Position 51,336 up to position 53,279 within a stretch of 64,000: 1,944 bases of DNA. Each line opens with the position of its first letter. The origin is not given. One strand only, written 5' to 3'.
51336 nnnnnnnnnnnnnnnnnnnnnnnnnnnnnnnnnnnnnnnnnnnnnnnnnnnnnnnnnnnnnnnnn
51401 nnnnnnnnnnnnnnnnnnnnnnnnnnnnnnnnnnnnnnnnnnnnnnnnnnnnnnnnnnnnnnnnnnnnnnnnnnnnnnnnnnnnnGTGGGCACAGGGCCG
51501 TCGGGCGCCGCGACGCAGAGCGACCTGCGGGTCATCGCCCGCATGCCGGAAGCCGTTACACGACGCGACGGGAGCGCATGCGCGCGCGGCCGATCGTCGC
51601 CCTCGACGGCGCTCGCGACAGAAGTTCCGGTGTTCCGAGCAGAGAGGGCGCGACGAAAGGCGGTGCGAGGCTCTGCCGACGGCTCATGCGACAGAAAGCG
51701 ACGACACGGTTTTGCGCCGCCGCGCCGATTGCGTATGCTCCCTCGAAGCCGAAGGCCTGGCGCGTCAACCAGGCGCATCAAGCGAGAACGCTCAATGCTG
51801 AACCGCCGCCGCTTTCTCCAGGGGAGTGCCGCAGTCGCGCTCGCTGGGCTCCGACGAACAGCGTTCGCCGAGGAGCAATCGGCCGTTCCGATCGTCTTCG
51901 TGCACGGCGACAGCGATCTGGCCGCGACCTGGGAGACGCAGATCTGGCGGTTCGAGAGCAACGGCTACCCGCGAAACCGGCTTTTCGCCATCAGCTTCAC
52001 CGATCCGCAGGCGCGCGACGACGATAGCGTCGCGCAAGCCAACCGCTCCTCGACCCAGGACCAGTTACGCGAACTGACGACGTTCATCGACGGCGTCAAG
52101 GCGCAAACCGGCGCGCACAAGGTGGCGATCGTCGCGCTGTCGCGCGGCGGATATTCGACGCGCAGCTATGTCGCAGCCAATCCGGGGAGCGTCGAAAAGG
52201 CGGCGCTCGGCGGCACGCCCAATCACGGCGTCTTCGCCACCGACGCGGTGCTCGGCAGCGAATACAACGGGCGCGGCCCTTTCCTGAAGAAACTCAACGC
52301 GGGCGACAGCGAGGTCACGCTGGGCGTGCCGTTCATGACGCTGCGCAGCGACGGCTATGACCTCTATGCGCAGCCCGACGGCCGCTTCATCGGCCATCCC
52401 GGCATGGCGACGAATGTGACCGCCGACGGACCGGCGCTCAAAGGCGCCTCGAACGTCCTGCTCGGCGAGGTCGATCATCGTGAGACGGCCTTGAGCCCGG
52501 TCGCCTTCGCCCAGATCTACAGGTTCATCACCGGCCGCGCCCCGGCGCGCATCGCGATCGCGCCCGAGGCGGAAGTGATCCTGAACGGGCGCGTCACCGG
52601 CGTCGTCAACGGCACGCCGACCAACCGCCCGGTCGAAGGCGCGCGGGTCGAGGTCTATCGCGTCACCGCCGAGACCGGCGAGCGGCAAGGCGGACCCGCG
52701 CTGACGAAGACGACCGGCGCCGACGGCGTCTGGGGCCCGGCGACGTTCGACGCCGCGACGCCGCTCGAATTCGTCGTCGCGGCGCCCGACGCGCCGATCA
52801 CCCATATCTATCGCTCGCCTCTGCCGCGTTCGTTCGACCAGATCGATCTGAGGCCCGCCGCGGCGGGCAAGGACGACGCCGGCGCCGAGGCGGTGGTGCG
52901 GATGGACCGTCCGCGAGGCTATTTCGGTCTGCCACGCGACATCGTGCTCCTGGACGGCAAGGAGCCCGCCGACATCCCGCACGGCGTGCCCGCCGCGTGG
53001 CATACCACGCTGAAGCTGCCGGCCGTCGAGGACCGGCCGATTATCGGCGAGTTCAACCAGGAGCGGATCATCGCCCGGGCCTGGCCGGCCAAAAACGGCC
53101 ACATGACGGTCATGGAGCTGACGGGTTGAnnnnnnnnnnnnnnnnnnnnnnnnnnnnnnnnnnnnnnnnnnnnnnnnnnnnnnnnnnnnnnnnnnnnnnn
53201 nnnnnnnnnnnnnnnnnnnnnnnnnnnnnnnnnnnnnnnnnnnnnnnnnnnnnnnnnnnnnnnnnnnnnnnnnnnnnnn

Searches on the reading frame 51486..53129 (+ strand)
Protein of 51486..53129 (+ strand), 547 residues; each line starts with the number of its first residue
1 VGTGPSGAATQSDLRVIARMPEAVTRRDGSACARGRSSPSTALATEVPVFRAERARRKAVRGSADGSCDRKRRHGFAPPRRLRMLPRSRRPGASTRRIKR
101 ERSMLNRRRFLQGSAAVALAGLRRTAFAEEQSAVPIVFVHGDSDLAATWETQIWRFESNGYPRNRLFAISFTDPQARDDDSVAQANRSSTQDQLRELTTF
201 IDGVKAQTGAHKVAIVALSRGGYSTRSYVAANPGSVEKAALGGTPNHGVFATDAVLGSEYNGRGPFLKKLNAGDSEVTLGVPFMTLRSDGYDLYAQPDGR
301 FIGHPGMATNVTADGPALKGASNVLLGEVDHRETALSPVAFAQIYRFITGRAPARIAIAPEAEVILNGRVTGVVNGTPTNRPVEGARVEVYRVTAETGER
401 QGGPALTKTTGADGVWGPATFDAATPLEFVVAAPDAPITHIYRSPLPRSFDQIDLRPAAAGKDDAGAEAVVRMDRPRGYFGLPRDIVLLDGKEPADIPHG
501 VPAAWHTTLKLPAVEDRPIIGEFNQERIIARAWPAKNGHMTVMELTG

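Call 8: search_protein_families(library=pfam, proteins=[window:51486-53129:+], max_evalue=0.01)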
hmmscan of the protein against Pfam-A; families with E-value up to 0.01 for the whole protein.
window:51486-53129:+ (547 aa): 5 families
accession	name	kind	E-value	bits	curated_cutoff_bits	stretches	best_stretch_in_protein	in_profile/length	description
PF18067.7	Lipase_C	-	7.5e-19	68.6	27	1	366-457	5-93/96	Lipase C-terminal domain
PF01674.24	Lipase_2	-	5.9e-15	55.8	20.3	1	134-249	2-113/219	Lipase (class 2)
PF10518.14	TAT_signal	-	0.00022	21.4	22.7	1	104-121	1-18/21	TAT (twin-arginine translocation) pathway signal sequence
PF02089.21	Palm_thioest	-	0.00041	20.6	26.8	1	135-254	1-118/254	Palmitoyl protein thioesterase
PF12146.15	Hydrolase_4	-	0.0038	17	27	0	188-241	53-106/239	Serine aminopeptidase, S33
